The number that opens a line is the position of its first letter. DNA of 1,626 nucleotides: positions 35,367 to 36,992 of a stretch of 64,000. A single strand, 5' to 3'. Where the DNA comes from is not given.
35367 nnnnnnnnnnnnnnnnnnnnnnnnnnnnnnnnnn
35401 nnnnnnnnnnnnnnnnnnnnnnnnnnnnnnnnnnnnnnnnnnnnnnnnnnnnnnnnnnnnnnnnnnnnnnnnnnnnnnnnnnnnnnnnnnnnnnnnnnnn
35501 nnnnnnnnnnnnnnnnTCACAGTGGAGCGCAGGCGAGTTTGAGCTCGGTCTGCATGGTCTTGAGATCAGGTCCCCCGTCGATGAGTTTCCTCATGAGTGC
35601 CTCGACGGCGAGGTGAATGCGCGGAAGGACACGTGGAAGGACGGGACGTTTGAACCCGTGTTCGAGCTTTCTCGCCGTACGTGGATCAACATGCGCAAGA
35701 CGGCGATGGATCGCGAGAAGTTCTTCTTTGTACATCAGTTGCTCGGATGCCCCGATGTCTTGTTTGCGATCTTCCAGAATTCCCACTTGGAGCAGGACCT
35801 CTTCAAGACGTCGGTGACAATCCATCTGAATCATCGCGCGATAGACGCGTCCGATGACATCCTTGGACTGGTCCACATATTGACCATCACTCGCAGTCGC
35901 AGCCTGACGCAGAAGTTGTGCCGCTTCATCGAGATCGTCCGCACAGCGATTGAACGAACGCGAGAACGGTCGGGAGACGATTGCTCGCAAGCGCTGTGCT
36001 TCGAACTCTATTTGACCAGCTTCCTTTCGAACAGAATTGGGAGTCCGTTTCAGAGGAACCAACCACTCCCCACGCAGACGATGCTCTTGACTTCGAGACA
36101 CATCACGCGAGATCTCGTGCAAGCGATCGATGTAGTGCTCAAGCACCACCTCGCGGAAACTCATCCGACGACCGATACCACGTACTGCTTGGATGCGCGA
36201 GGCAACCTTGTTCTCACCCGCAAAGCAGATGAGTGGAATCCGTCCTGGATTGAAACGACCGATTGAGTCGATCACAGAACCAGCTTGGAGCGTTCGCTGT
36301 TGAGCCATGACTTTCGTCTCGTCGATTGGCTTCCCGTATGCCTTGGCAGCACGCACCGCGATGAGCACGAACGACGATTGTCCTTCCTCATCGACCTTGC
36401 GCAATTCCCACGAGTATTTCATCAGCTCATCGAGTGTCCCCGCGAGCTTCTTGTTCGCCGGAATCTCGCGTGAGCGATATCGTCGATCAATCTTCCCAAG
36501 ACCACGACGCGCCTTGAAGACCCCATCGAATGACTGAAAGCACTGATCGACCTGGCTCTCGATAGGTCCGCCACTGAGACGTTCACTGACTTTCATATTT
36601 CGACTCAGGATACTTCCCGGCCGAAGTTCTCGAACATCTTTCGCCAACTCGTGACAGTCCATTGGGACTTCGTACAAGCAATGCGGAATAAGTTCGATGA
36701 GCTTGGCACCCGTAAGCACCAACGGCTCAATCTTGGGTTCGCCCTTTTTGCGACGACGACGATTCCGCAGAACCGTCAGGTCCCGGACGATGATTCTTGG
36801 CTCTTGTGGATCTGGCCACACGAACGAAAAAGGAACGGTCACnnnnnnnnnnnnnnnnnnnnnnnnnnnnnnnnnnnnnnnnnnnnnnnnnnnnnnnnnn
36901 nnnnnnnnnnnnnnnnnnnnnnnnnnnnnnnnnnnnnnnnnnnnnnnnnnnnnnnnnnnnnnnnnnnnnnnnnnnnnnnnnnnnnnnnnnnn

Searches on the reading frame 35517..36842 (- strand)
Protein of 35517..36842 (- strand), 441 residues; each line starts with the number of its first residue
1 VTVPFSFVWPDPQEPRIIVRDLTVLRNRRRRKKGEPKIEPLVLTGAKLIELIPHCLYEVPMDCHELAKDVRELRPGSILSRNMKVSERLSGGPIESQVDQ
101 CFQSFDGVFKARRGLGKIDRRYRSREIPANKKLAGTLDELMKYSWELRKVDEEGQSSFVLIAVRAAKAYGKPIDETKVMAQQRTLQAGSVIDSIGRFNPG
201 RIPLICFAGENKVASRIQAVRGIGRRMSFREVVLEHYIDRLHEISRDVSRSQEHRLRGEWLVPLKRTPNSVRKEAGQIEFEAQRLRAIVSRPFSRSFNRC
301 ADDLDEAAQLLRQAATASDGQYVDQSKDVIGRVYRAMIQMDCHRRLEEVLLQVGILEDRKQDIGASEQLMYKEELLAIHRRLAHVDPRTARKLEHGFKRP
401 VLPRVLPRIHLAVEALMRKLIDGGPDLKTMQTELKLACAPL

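Call 16: search_protein_families(library=pfam, proteins=[window:35517-36842:-], max_evalue=1)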
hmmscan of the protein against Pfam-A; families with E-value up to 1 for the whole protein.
window:35517-36842:- (441 aa): 0 families

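Call 22: find_homologous_proteins(query=window:35517-36842:-, max_evalue=0.001)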
Query window:35517-36842:- (441 aa): 56 proteins with E <= 0.001 among 8000 candidates.
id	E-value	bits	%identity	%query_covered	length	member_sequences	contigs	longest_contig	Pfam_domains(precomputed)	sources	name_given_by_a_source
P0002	6.5e-290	979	100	100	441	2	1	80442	-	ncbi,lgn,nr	ncbi:hypothetical protein HQ487_00345 [Candidatus Uhrbacteria bacterium]|nr:hypothetical protein [Ca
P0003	4.3e-193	660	69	100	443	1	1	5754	-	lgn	-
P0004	4.6e-192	657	68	100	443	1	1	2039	-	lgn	-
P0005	1.1e-189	649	68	99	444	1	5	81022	-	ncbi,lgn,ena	-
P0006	2.2e-188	645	67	100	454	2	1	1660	-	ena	-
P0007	4.6e-188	644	67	100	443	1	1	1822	-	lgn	-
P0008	3.6e-187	641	67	100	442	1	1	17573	-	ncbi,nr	ncbi:hypothetical protein HY630_02445 [Candidatus Uhrbacteria bacterium]|nr:hypothetical protein [Ca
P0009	5.8e-186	637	66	100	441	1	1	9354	-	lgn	-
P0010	6.4e-186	636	66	100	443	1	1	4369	-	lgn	-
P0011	4.0e-185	634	67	100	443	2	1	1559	-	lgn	-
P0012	6.2e-185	633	67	100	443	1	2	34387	-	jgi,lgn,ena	-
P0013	1.4e-183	629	66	99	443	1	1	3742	-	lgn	-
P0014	3.6e-183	627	67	99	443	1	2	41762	-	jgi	jgi:hypothetical protein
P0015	5.6e-183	627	66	99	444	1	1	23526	-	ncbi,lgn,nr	ncbi:hypothetical protein EPN81_04600 [Patescibacteria group bacterium]|nr:MAG: hypothetical protein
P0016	8.1e-183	626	65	100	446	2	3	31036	-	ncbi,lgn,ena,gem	-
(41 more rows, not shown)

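Call 24: find_encoding_contigs(protein=P0005, flank=4000, max_places=2)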
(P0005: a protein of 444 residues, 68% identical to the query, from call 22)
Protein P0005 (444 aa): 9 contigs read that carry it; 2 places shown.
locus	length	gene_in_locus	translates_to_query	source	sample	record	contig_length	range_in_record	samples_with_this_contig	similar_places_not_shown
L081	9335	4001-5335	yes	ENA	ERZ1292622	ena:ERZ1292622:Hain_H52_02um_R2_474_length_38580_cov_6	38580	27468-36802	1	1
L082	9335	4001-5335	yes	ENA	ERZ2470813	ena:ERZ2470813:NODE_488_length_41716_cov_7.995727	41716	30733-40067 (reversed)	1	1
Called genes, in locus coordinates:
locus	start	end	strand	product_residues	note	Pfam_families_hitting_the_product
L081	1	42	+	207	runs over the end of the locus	PF01676:Metalloenzyme, PF00884:Sulfatase (weak), PF01663:Phosphodiest (weak)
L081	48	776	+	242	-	PF00730:HhH-GPD, PF00633:HHH (weak)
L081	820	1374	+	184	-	PF01569:PAP2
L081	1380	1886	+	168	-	PF01467:CTP_transf_like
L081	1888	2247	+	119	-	PF00383:dCMP_cyt_deam_1 (weak)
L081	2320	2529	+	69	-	PF18929:DUF5678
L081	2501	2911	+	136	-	PF13650:Asp_protease_2 (weak), PF13975:gag-asp_proteas (weak)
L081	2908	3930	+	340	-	PF02618:YceG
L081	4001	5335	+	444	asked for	-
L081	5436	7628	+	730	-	PF00580:UvrD-helicase, PF13604:AAA_30 (faint), PF01443:Viral_helicase1 (faint), PF13245:AAA_19, PF13361:UvrD_C, PF13538:UvrD_C_2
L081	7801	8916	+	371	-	PF00390:malic, PF03949:Malic_M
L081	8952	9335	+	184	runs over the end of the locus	-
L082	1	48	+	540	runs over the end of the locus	PF01676:Metalloenzyme, PF06415:iPGM_N, PF00884:Sulfatase (faint), PF01663:Phosphodiest (weak)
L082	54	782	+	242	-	PF00730:HhH-GPD, PF00633:HHH (weak)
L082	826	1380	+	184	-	PF01569:PAP2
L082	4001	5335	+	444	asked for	-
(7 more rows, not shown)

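Call 25: find_encoding_contigs(protein=P0003, flank=4000, max_places=2)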
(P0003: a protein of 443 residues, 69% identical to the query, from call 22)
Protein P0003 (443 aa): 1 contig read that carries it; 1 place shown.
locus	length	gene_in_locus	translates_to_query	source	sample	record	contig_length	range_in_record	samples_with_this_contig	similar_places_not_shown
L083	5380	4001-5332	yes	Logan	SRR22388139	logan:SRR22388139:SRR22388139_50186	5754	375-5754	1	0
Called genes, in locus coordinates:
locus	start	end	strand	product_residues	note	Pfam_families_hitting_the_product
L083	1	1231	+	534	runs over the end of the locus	?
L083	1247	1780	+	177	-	PF01569:PAP2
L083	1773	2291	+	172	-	PF01467:CTP_transf_like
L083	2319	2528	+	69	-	PF18929:DUF5678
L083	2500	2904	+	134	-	PF13650:Asp_protease_2 (weak)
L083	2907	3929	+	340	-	PF02618:YceG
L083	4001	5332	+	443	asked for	-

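Call 26: find_encoding_contigs(protein=P0008, flank=4000, max_places=2)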
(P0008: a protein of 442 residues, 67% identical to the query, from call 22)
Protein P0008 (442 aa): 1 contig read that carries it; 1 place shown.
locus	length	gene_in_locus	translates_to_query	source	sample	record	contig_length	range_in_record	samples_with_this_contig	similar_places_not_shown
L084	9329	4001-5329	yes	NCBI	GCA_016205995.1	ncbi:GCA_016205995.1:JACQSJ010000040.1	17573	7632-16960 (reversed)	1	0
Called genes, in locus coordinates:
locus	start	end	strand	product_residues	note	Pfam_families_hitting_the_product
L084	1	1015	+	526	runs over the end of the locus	PF01676:Metalloenzyme, PF06415:iPGM_N, PF01663:Phosphodiest (weak)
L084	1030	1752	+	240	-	PF00730:HhH-GPD, PF00633:HHH (weak)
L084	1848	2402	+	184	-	PF01569:PAP2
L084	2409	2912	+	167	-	PF01467:CTP_transf_like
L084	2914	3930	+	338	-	PF02618:YceG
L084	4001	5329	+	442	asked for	-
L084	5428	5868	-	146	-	-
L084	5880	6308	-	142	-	-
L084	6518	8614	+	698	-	PF13604:AAA_30 (faint), PF00580:UvrD-helicase, PF01443:Viral_helicase1 (faint), PF13245:AAA_19, PF13361:UvrD_C, PF13538:UvrD_C_2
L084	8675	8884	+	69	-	PF18929:DUF5678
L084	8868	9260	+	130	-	-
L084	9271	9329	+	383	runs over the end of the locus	PF00390:malic, PF03949:Malic_M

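Call 27: find_encoding_contigs(protein=P0012, flank=4000, max_places=2)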
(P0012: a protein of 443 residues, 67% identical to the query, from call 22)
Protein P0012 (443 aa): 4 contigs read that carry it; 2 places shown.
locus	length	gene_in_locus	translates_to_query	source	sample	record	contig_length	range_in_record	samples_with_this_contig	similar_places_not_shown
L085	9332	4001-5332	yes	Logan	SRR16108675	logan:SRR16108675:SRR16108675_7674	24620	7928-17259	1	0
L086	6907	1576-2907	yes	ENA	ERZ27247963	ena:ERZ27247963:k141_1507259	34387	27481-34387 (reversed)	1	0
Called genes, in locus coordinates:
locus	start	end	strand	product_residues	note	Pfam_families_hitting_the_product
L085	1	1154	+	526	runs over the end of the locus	PF01676:Metalloenzyme, PF06415:iPGM_N, PF01663:Phosphodiest (weak)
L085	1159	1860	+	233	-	PF00730:HhH-GPD, PF00633:HHH (weak)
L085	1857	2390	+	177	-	PF01569:PAP2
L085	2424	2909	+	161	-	PF01467:CTP_transf_like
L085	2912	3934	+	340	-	PF02618:YceG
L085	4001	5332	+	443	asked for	-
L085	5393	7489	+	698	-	PF13604:AAA_30 (faint), PF00580:UvrD-helicase, PF01443:Viral_helicase1 (faint), PF13245:AAA_19, PF13361:UvrD_C, PF13538:UvrD_C_2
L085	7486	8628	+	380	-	PF00390:malic, PF03949:Malic_M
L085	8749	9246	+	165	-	-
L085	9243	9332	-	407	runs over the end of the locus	PF00817:IMS, PF21999:IMS_HHH_1 (weak), PF11799:IMS_C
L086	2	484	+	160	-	?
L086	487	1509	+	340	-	PF02618:YceG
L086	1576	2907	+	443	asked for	-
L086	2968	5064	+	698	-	PF13604:AAA_30 (faint), PF00580:UvrD-helicase, PF01443:Viral_helicase1 (faint), PF13245:AAA_19, PF13361:UvrD_C, PF13538:UvrD_C_2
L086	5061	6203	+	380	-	PF00390:malic, PF03949:Malic_M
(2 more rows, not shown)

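Call 48: search_protein_families(library=padloc, proteins=[window:35517-36842:-], max_evalue=1)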
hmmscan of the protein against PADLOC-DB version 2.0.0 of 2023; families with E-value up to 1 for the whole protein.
window:35517-36842:- (441 aa): 0 families

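Call 49: search_protein_families(library=ncbifam, proteins=[window:35517-36842:-], max_evalue=1)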
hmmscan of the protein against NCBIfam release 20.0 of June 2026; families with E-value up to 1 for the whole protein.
window:35517-36842:- (441 aa): 0 families

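Call 50: search_protein_families(library=phrogs, proteins=[window:35517-36842:-], max_evalue=1)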
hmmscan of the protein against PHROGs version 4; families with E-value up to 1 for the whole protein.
window:35517-36842:- (441 aa): 1 family
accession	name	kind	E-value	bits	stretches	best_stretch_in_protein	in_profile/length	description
phrog_36415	-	unknown function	0.25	11.9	1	311-342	56-87/216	-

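Call 75: find_encoding_contigs(protein=P0014, flank=2500, max_places=1)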
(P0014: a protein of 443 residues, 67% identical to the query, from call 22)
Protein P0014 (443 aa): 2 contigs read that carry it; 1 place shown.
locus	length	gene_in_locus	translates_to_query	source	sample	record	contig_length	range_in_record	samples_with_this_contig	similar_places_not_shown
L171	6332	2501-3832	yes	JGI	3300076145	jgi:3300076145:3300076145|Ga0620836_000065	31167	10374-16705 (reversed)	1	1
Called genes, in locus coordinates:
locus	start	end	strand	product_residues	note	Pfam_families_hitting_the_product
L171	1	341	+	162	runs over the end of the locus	PF01467:CTP_transf_like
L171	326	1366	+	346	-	PF02618:YceG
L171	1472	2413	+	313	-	-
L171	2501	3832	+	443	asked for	-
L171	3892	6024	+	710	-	PF00580:UvrD-helicase, PF13604:AAA_30 (faint), PF01443:Viral_helicase1 (faint), PF13245:AAA_19, PF13361:UvrD_C, PF13538:UvrD_C_2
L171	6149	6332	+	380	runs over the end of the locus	PF00390:malic, PF00208:ELFV_dehydrog (weak), PF03949:Malic_M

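Call 76: find_encoding_contigs(protein=P0015, flank=2500, max_places=1)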
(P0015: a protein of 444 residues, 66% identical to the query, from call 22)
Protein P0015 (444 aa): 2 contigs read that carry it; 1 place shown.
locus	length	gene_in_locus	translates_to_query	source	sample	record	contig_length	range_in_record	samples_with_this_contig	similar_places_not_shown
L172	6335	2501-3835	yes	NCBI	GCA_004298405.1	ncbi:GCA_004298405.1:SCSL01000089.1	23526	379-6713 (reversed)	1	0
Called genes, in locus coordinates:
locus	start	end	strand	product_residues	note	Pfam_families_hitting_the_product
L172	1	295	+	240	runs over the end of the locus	PF00730:HhH-GPD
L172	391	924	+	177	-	PF01569:PAP2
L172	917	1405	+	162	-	PF01467:CTP_transf_like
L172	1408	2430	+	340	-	PF02618:YceG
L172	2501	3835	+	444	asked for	-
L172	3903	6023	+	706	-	PF00580:UvrD-helicase, PF13604:AAA_30 (faint), PF01443:Viral_helicase1 (faint), PF13245:AAA_19, PF13361:UvrD_C, PF13538:UvrD_C_2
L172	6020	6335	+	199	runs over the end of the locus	-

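Call 77: find_encoding_contigs(protein=P0016, flank=2500, max_places=1)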
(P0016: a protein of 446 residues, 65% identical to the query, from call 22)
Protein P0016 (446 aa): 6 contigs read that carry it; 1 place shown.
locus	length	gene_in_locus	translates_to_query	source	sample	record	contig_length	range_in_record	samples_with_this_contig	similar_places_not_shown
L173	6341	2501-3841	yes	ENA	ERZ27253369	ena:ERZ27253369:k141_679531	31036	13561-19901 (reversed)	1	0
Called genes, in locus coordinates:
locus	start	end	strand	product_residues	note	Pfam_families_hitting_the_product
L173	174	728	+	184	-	PF01569:PAP2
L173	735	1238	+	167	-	PF01467:CTP_transf_like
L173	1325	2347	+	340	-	PF02618:YceG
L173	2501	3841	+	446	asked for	-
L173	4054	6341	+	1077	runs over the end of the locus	PF00270:DEAD, PF00271:Helicase_C, PF21010:HA2_C, PF07717:OB_NTP_bind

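Call 78: find_encoding_contigs(protein=P0009, flank=2500, max_places=1)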
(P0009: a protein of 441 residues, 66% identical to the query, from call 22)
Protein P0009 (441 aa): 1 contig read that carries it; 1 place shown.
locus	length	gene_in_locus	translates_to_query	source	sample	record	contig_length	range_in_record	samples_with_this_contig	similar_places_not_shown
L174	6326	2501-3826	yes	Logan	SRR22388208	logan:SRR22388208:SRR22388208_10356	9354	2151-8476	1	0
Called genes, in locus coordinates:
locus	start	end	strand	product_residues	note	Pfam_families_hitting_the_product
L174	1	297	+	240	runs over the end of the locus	PF00730:HhH-GPD, PF00633:HHH (weak)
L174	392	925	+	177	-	PF01569:PAP2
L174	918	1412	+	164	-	PF01467:CTP_transf_like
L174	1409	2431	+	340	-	PF02618:YceG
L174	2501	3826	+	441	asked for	-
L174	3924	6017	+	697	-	PF13604:AAA_30 (faint), PF00580:UvrD-helicase, PF01443:Viral_helicase1 (faint), PF13245:AAA_19, PF13361:UvrD_C, PF13538:UvrD_C_2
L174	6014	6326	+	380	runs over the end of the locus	PF00390:malic, PF03949:Malic_M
